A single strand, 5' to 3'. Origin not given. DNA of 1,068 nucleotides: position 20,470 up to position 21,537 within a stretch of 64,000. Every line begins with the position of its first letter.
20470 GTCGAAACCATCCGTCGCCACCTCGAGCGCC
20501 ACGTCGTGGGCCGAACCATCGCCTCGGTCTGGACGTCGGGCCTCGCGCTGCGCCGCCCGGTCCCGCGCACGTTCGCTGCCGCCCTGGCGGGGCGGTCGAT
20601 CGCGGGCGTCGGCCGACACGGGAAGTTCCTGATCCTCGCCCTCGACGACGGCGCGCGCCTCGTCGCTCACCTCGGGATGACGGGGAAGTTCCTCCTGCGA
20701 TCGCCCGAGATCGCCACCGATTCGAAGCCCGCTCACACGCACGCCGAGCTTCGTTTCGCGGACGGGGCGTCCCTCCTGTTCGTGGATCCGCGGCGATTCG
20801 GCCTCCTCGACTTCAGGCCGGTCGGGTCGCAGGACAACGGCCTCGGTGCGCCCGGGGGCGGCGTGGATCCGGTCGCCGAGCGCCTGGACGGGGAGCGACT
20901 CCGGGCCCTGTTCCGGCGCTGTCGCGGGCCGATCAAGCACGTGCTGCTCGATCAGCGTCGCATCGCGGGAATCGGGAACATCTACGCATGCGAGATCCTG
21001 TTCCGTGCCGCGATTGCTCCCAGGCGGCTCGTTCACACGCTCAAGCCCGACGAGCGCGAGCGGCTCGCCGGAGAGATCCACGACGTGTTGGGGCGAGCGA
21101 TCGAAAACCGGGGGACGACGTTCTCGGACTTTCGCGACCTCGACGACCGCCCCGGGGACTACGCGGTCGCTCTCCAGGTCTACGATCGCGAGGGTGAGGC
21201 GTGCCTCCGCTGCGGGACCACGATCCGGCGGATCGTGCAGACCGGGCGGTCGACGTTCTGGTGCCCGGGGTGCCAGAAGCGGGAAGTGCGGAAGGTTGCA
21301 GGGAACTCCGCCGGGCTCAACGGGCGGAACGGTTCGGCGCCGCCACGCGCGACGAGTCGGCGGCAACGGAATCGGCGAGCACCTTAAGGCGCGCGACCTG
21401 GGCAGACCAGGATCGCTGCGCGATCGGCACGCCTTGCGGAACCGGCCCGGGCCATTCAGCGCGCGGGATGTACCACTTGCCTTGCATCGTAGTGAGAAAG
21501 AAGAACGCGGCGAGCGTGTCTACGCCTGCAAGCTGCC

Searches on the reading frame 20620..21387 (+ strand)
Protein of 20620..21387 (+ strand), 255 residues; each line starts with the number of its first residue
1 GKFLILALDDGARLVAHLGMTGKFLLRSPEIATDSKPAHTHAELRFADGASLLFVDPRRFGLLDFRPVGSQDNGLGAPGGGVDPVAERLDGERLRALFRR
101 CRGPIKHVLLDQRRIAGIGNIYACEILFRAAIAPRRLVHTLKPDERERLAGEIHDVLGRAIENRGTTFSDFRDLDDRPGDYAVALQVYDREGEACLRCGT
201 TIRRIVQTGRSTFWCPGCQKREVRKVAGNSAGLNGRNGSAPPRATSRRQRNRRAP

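Call 3: search_protein_families(library=pfam, proteins=[window:20620-21387:+], max_evalue=0.01)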
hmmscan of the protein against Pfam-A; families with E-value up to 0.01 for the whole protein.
window:20620-21387:+ (255 aa): 5 families
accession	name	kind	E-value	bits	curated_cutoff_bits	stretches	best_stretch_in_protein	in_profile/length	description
PF06831.19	H2TH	-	1.6e-22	79.8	34.7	1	81-169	2-90/93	Formamidopyrimidine-DNA glycosylase H2TH domain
PF01149.29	Fapy_DNA_glyco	-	7.9e-15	56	25.5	1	1-61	59-115/117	Formamidopyrimidine-DNA glycosylase N-terminal domain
PF06827.20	zf-FPG_IleRS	-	4.8e-09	36.3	21.3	1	192-221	1-30/30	Zinc finger found in FPG and IleRS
PF24042.1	DUF7351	-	0.0019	18.5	31.2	1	193-252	2-60/177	Domain of unknown function (DUF7351)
PF05833.16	NFACT_N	-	0.0084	15.4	31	1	94-167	179-250/456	NFACT N-terminal and middle domains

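Call 4: search_protein_families(library=ncbifam, proteins=[window:20620-21387:+], max_evalue=0.01)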
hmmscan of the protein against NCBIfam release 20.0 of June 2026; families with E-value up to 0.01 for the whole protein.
window:20620-21387:+ (255 aa): 7 families
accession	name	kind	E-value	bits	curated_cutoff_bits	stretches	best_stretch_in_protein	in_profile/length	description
NF002211.1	PRK01103.1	equivalog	1.6e-65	221.4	212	1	1-220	57-274/274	bifunctional DNA-formamidopyrimidine glycosylase/DNA-(apurinic or apyrimidinic site) lyase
TIGR00577.1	fpg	equivalog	3.1e-60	203.8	203.3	1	1-219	59-276/276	DNA-formamidopyrimidine glycosylase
NF011385.0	PRK14810.1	equivalog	1.8e-52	178.5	423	1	1-220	58-272/272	DNA-formamidopyrimidine glycosylase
NF010551.0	PRK13945.1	equivalog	8.5e-50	169.7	348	1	1-220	59-282/282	DNA-formamidopyrimidine glycosylase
NF011386.0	PRK14811.1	equivalog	1.1e-46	159.2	414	1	1-223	52-266/269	DNA-formamidopyrimidine glycosylase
NF040775.1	endonuc_Nei2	equivalog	4.5e-20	72.2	400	1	95-220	136-252/252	endonuclease VIII Nei2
NF007763.0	PRK10445.1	equivalog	4e-19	69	252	1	104-220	153-263/263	endonuclease VIII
